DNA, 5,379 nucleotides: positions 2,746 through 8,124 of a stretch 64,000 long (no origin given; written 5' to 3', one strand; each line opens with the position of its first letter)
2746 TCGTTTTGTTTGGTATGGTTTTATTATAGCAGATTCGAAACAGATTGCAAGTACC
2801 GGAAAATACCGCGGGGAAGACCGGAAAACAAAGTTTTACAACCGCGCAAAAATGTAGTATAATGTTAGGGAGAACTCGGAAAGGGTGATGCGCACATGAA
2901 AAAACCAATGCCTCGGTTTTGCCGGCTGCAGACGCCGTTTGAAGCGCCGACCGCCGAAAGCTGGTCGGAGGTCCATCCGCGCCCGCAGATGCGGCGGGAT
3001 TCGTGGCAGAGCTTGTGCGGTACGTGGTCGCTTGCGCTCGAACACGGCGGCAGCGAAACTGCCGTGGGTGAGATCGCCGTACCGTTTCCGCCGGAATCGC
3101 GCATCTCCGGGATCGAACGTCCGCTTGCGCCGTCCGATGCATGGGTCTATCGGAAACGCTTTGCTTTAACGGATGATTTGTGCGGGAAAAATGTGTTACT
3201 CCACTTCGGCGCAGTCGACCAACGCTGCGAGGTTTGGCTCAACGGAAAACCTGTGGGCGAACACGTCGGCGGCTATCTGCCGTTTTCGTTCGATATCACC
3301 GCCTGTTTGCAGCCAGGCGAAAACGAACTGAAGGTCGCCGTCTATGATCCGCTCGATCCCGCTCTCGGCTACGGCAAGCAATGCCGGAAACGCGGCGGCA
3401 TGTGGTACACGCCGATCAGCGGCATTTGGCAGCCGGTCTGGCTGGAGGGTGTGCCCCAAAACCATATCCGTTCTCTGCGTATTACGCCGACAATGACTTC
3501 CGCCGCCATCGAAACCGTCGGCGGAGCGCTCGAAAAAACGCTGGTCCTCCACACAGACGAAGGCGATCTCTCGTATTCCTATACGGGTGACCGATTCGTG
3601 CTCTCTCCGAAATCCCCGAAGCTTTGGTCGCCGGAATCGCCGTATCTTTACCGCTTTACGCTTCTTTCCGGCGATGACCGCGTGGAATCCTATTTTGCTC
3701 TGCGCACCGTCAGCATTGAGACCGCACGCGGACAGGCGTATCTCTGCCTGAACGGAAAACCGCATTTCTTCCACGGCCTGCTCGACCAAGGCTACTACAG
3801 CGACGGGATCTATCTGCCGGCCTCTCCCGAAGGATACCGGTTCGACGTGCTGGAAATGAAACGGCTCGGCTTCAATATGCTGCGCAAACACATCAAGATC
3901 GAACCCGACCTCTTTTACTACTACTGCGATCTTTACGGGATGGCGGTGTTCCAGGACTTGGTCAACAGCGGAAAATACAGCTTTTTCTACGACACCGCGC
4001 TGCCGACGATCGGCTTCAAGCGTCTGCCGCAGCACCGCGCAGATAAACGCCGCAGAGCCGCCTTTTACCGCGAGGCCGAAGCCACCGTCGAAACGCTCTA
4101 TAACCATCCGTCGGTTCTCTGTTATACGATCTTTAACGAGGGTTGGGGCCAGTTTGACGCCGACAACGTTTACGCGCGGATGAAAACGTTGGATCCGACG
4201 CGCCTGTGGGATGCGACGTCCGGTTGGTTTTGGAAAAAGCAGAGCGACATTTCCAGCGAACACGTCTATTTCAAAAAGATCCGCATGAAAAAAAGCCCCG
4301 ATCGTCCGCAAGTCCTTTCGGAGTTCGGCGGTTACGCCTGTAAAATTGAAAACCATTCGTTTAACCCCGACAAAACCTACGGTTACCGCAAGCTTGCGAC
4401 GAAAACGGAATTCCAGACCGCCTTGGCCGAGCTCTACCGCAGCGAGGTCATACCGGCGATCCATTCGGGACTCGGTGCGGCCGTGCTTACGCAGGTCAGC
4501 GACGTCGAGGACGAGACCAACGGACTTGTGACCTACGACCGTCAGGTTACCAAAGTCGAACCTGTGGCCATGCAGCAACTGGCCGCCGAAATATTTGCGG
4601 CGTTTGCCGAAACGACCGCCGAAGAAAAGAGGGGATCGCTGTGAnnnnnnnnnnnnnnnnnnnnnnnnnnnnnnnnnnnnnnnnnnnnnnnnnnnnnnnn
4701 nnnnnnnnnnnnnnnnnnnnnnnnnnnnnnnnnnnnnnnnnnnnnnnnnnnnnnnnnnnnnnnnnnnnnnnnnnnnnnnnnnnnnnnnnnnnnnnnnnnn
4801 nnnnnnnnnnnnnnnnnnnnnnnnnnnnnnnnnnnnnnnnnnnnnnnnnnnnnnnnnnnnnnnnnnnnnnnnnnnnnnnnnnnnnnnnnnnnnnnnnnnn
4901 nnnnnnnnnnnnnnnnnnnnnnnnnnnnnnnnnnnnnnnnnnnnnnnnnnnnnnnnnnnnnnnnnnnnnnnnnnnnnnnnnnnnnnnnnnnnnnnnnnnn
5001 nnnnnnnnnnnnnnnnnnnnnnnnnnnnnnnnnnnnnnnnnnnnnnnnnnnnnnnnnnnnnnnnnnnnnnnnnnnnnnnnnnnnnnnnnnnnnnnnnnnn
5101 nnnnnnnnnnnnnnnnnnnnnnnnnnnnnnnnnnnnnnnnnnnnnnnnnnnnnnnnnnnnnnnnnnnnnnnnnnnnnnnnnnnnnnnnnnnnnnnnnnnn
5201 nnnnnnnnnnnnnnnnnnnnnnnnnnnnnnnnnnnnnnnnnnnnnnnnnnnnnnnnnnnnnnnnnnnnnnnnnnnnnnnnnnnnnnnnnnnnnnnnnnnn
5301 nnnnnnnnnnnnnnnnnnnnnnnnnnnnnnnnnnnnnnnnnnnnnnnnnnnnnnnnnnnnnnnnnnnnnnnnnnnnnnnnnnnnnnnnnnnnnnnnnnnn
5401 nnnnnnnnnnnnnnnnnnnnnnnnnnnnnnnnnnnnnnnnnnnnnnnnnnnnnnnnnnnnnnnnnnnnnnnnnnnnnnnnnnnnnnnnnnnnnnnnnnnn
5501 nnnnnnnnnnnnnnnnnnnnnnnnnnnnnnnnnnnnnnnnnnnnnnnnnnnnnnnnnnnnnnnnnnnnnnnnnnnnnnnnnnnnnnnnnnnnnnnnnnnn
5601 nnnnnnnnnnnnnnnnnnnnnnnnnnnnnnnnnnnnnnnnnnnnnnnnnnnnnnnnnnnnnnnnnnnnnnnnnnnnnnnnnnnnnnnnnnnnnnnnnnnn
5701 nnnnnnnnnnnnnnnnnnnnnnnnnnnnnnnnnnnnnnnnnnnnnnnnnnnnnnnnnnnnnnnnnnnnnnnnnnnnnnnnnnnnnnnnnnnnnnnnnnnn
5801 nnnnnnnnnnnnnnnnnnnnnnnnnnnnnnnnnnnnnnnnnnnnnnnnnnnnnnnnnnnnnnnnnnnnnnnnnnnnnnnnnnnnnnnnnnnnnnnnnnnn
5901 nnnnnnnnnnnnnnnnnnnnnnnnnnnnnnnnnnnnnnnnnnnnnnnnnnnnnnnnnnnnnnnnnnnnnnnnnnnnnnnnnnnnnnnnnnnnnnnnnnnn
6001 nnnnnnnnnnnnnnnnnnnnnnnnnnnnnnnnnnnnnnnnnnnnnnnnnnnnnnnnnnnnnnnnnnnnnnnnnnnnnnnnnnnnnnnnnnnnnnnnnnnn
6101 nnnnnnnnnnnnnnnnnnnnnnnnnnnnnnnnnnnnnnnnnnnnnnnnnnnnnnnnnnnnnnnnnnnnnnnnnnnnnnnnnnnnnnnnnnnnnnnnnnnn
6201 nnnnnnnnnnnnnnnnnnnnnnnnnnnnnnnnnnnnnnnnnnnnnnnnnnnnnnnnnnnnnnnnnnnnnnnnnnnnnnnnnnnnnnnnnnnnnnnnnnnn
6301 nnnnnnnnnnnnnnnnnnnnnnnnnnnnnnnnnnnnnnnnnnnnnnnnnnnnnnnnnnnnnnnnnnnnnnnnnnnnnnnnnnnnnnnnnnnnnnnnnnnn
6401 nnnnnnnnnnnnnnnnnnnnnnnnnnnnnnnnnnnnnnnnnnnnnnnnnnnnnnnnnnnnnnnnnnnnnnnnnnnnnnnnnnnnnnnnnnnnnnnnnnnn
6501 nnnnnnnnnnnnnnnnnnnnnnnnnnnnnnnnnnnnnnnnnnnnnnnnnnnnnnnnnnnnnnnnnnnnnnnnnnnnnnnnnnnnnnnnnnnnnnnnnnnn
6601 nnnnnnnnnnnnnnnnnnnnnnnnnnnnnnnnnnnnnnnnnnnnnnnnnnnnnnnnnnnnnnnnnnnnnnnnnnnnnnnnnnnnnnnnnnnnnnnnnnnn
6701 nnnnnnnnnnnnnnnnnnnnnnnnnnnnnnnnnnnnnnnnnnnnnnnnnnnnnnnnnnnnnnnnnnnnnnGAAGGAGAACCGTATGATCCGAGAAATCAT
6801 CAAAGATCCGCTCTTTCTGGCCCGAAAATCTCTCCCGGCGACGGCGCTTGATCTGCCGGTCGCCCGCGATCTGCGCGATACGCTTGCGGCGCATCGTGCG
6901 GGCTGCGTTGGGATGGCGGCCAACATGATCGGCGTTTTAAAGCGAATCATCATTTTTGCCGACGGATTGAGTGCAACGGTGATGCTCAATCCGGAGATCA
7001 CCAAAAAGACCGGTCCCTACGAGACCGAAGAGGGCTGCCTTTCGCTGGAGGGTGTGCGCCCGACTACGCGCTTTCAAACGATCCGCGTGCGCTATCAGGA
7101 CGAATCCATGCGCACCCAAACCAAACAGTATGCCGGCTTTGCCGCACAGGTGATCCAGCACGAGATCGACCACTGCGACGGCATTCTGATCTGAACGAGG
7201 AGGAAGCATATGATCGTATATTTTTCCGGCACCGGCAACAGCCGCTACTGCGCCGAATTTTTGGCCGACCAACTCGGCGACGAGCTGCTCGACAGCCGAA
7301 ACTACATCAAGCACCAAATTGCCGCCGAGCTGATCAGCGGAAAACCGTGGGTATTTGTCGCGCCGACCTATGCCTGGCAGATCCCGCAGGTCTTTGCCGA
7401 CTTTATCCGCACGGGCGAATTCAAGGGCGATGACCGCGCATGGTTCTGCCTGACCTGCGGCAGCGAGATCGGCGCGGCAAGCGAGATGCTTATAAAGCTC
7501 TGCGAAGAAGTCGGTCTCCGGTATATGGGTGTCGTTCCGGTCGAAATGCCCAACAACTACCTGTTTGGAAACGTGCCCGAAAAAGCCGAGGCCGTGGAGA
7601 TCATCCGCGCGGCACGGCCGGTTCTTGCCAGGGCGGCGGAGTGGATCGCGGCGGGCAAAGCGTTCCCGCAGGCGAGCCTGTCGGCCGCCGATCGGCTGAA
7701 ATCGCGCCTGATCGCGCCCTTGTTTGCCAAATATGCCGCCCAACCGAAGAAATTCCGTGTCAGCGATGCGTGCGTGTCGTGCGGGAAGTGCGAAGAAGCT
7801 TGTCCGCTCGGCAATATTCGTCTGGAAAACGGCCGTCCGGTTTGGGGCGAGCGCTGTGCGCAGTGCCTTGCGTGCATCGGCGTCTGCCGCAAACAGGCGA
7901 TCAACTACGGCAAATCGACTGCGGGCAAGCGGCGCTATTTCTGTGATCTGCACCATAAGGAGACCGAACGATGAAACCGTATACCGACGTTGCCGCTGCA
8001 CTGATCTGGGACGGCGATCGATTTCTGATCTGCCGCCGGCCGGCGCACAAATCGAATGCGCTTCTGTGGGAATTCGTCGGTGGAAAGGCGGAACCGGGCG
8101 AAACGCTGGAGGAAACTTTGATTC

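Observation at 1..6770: Two glycyl-radical-enzyme paralogs bracket a Zn-ADH and a GH2 glycosidase; GH2 and GRE are translationally coupled and no activase is visible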

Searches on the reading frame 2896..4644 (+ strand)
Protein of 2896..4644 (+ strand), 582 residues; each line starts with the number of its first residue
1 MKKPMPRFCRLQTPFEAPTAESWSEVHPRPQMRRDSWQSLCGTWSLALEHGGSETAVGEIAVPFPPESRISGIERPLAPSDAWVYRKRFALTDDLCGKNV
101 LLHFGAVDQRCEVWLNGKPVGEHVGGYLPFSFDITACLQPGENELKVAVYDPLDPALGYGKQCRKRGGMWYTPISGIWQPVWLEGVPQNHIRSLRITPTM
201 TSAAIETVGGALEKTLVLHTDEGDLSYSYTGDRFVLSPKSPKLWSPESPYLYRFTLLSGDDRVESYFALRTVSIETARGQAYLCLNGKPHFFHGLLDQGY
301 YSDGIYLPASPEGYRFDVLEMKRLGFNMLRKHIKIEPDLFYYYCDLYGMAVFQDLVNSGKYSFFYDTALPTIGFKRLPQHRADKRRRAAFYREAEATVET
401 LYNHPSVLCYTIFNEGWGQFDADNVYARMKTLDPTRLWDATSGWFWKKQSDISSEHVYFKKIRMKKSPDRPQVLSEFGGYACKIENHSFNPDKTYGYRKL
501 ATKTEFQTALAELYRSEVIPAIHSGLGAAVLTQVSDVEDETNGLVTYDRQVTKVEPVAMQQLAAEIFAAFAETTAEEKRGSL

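Call 5: search_protein_families(library=pfam, proteins=[window:2896-4644:+], max_evalue=0.01)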
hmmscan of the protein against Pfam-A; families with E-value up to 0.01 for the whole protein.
window:2896-4644:+ (582 aa): 4 families
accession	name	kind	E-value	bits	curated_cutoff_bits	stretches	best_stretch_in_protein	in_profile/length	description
PF02837.24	Glyco_hydro_2_N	-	5.2e-15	56.2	28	1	82-183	66-165/169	Glycosyl hydrolases family 2, sugar binding domain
PF22666.2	Glyco_hydro_2_N2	-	6.1e-14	52.9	27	1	81-156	48-124/167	Glycosyl hydrolase 2 galactose-binding domain-like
PF02836.23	Glyco_hydro_2_C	-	4.1e-09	36.4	21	1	313-522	37-250/302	Glycosyl hydrolases family 2, TIM barrel domain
PF00703.27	Glyco_hydro_2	-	8.1e-05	23.8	23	1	227-258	68-92/109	Glycosyl hydrolases family 2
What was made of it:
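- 2896..4644 (+): GH2 glycoside hydrolase, 582 aa, of the beta-D-galactofuranosidase-like subgroup. Motifs resembling the catalytic acid/base (FNEGWG) and nucleophile (LSEFGG) are present. Pfam GH2 N, middle and TIM-barrel domains (call 5).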

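Call 6: search_protein_families(library=ncbifam, proteins=[window:2896-4644:+], max_evalue=0.01)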
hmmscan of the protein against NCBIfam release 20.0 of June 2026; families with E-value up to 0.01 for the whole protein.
window:2896-4644:+ (582 aa): 12 families
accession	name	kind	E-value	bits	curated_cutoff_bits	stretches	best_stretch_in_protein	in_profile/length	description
NF052611.1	beta_gal_Bga2A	equivalog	2.7e-31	108.4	999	1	84-477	116-527/1007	beta-galactosidase, LacZ type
NF007666.0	PRK10340.1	equivalog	1.3e-25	89.5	1284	1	73-438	99-472/1030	beta-galactosidase subunit alpha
NF041462.1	GalA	equivalog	1.5e-23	82.8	900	2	83-192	85-181/763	beta-galactosidase GalA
NF007538.0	PRK10150.1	equivalog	8.4e-23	80.5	544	1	84-436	68-446/607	beta-glucuronidase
NF007074.0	PRK09525.1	subfamily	4.9e-22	77.6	1221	2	235-436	293-483/1027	beta-galactosidase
NF050095.1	BetGlucuronLacZ4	equivalog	3.2e-17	61.9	950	2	84-149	63-129/666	beta-glucuronidase LacZ4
NF041100.1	betagal_LacZ_Ttogales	equivalog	4.8e-17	61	2000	2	83-196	110-215/1090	beta-galactosidase LacZ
NF049891.1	Bet1-4galacdseBT4156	equivalog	5.3e-16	57.7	1700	1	80-357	75-372/946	exo-beta-1,4-galactosidase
NF049877.1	GlucurArabfur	equivalog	3.4e-12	44.8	1800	2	84-150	425-492/1400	beta-d-glucuronidase/beta-L-arabinofuranosidase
NF041463.1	GalB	equivalog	1.2e-11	43.3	900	1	82-194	136-235/869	beta-galactosidase GalB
NF049890.1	Bet1-4galacdseBT4151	equivalog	2.9e-08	32.1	1500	1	82-150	109-176/952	exo-beta-1,4-galactosidase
NF045579.1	rhamnoside_JR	domain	6.6e-08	32.8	50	1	84-150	43-109/123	glycosylhydrolase-like jelly roll fold domain-containing protein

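Call 51: search_solved_structures(query=window:2896-4641:+, max_evalue=0.00001, show_alignments=1)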
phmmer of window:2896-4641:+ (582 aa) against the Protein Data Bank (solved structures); distinct sequences matched with E-value up to 0.00001: 123 (the best 60 are shown).
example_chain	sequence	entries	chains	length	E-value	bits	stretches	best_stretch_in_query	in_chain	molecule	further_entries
7sf2_A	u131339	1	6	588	2e-100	340.5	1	26-562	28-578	Glycosyl hydrolase family 2, sugar binding domain protein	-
9j6n_A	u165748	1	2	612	6.8e-91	309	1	22-573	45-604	Beta-D-galactofuranosidase 2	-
9j6m_A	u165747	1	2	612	1.2e-90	308.2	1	22-573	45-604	Beta-D-galactofuranosidase 2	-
7xyr_A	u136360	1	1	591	3.2e-53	184.6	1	26-551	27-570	Beta-glucuronidase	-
6u7i_A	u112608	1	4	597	2e-23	86.2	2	77-148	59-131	Beta-glucuronidase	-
6d89_C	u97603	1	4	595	4.2e-21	78.5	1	83-306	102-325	Beta-galactosidase/beta-glucuronidase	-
6d1n_A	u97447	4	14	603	4.3e-21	78.5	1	83-306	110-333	Beta-galactosidase/beta-glucuronidase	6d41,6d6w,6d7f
7vqm_A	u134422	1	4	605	2e-20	76.3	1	83-295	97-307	GH2 beta-galacturonate AqGalA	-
6u7j_A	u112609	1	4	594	2.5e-20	76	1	63-426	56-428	Beta-glucuronidase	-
6s6z_A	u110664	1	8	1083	8.8e-20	74.2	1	76-437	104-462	Beta-galactosidase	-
6sd0_A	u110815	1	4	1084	8.8e-20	74.2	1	76-437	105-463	Beta-galactosidase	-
4jkm_A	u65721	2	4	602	3.1e-18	69.1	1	78-419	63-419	Beta-glucuronidase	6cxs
5c70_A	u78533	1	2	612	6.9e-18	67.9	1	28-436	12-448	Glucuronidase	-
5n6u_A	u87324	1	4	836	2e-17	66.4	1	74-153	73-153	Beta-mannosidase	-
5c71_A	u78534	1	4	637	2.5e-17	66.1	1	34-436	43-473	Glucuronidase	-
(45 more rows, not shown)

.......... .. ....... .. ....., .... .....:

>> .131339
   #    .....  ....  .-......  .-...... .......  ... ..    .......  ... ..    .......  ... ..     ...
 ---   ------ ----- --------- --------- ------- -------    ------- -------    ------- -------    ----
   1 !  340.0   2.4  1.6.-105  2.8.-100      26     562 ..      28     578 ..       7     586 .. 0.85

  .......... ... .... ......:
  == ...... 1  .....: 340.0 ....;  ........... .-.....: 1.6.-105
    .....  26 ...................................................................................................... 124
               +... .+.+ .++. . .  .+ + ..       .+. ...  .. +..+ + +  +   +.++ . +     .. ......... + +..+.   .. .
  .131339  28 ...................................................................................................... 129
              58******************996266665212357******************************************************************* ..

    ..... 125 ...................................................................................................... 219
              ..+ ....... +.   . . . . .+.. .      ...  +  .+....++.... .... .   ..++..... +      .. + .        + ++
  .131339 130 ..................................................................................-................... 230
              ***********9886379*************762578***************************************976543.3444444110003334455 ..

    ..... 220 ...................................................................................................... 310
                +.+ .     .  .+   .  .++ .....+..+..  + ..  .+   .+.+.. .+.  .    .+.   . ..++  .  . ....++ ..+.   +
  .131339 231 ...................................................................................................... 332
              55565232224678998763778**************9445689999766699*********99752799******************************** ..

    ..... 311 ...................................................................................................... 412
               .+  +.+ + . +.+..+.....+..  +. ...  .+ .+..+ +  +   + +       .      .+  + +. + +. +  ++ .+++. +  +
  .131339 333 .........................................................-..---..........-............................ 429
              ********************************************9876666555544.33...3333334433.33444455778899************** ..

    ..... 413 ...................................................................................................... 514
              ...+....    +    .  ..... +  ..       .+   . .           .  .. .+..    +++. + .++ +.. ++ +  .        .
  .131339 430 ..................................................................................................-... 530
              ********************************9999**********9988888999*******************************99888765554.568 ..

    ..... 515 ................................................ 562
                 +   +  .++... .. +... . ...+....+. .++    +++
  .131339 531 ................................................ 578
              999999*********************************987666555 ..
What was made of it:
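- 2896..4644 (+): PDB 7sf2 2e-100 and beta-D-galactofuranosidase 9j6n 7e-91 (call 51).
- On GH2 beta-D-galactofuranosidase-like glycosidases (the neighbouring gene): The protein scores 7e-91 to Galf-ase 9j6n and 2e-100 to 7sf2 (call 51).
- The GH2 is closest to galactofuranosidases (call 51), whose product enters ordinary galactose metabolism.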

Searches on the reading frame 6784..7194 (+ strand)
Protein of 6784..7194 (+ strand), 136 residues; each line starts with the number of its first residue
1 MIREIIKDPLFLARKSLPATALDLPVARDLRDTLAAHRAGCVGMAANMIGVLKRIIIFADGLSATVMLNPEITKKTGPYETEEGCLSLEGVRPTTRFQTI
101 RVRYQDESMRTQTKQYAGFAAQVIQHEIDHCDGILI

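Call 5: search_protein_families(library=pfam, proteins=[window:6784-7194:+], max_evalue=0.01)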
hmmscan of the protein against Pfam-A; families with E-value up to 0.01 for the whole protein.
window:6784-7194:+ (136 aa): 1 family
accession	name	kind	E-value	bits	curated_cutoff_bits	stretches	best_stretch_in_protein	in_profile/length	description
PF01327.26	Pep_deformylase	-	2.4e-27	95.9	22.8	1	11-136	11-146/156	Polypeptide deformylase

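Call 6: search_protein_families(library=ncbifam, proteins=[window:6784-7194:+], max_evalue=0.01)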
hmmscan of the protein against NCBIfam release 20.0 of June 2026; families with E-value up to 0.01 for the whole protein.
window:6784-7194:+ (136 aa): 6 families
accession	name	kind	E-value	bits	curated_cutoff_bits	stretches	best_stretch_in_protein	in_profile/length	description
NF006670.0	PRK09218.1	equivalog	2.2e-59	199.4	162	1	1-136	1-136/136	peptide deformylase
NF001159.1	PRK00150.1-3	subfamily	1.5e-24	86.4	125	1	27-135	31-145/167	peptide deformylase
TIGR00079.1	pept_deformyl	equivalog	1.8e-22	79.6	103.95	1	27-135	30-142/161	peptide deformylase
NF009484.0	PRK12846.1-5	equivalog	6.8e-19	68.2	190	1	25-135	30-142/165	peptide deformylase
NF009483.0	PRK12846.1-4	equivalog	2e-13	50.3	267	1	28-135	33-151/193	peptide deformylase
NF011189.0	PRK14595.1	equivalog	0.0019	17.9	232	1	27-135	32-141/162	peptide deformylase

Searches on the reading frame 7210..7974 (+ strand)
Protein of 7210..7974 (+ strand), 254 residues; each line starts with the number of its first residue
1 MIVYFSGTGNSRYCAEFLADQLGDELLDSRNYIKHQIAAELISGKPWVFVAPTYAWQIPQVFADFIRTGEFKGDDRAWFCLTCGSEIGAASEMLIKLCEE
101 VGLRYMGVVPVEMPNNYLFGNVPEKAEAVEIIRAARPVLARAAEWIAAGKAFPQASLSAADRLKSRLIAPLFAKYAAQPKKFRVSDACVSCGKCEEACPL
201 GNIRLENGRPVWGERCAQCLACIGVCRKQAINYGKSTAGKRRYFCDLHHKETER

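Call 5: search_protein_families(library=pfam, proteins=[window:7210-7974:+], max_evalue=0.01)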
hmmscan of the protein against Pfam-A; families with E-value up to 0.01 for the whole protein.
window:7210-7974:+ (254 aa): 13 families
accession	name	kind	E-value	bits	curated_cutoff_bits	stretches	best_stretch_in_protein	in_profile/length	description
PF13187.11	Fer4_9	-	4.3e-08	33.5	27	1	187-231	1-52/52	4Fe-4S dicluster domain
PF12724.12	Flavodoxin_5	-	1.6e-07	32.2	27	1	1-72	1-72/145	Flavodoxin domain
PF12838.12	Fer4_7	-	8.8e-07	29.7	27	1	187-201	37-51/52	4Fe-4S dicluster domain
PF13237.11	Fer4_10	-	1.1e-05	25.7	25.5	1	183-226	4-52/53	4Fe-4S dicluster domain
PF13183.11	Fer4_8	-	2.2e-05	25.4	27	1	185-201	51-67/68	4Fe-4S dicluster domain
PF13484.11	Fer4_16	-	2.3e-05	25.5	30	1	188-206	2-20/66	4Fe-4S double cluster binding domain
PF00037.32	Fer4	-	9e-05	22.6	21.1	1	186-203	6-23/24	4Fe-4S binding domain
PF12837.12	Fer4_6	-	0.00017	21.9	25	1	185-199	6-20/24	4Fe-4S binding domain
PF12797.12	Fer4_2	-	0.00025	21.2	24.5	1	180-199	2-21/22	4Fe-4S binding domain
PF13534.11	Fer4_17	-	0.00045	21.2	22.2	1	181-200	39-58/61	4Fe-4S dicluster domain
PF14697.11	Fer4_21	-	0.0019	18.7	35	1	184-203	37-57/59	4Fe-4S dicluster domain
PF00258.30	Flavodoxin_1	-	0.002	18.7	25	1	2-72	1-75/143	Flavodoxin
PF17179.9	Fer4_22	-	0.0065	17.7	27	1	161-200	55-93/95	4Fe-4S dicluster domain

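Call 6: search_protein_families(library=ncbifam, proteins=[window:7210-7974:+], max_evalue=0.01)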
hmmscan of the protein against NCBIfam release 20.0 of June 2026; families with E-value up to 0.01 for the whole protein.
window:7210-7974:+ (254 aa): 38 families (the best 25 are shown)
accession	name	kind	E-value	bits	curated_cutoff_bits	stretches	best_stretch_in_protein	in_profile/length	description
NF038196.1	ferrodoxin_EFR1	subfamily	1.1e-73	248.3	75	1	2-243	1-241/242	EFR1 family ferrodoxin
NF058577.1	FdxA_fam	equivalog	2.5e-07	30.8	65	1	182-230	3-52/52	4Fe-4S ferredoxin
TIGR04041.1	activase_YjjW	hypoth_equivalog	6e-07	29.1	250.2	1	186-230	41-86/276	YjjW family glycine radical enzyme activase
NF005504.0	PRK07118.1-3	equivalog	1.6e-06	27.7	437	1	184-232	217-266/293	Fe-S cluster domain-containing protein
NF045874.1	Vhu_polyferre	exception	1.9e-06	26.9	600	1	182-242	124-185/381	F420-non-reducing hydrogenase associated-polyferredoxin VhuB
NF042909.1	FMH_DH_FwdF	exception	3.7e-06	26.3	375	1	184-238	223-281/336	tungsten-dependent formylmethanofuran dehydrogenase subunit FwdF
NF040770.1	hetero_SS_HdrA2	exception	4.1e-06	25.2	1100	1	185-237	576-629/777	CoB-CoM heterodisulfide reductase HdrA2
NF005503.0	PRK07118.1-2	equivalog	7.1e-06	25.5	252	1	187-233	139-186/292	RnfABCDGE type electron transport complex subunit B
NF043039.1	HgcAB_like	equivalog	1.3e-05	25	285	1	185-231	299-349/350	HgcAB-like fusion protein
NF010366.0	PRK13795.1-1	equivalog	1.3e-05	23.6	745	1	171-226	596-648/667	hypothetical protein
NF045480.1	FdxA_Actino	equivalog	1.5e-05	25.1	125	0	182-207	34-59/107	ferredoxin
NF006221.0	PRK08348.1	subfamily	2.9e-05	23.8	124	1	185-233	43-94/136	NADH-plastoquinone oxidoreductase subunit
NF007013.0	PRK09477.1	equivalog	3.4e-05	23.1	234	1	184-236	218-279/286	quinol dehydrogenase ferredoxin subunit NapH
NF010368.0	PRK13795.1-3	equivalog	4.2e-05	22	588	1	182-226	583-627/635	hypothetical protein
NF043069.1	T4HPD_activ_SAM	equivalog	5.3e-05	22.7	425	1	185-233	50-99/299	trans-4-hydroxy-L-proline dehydratase activase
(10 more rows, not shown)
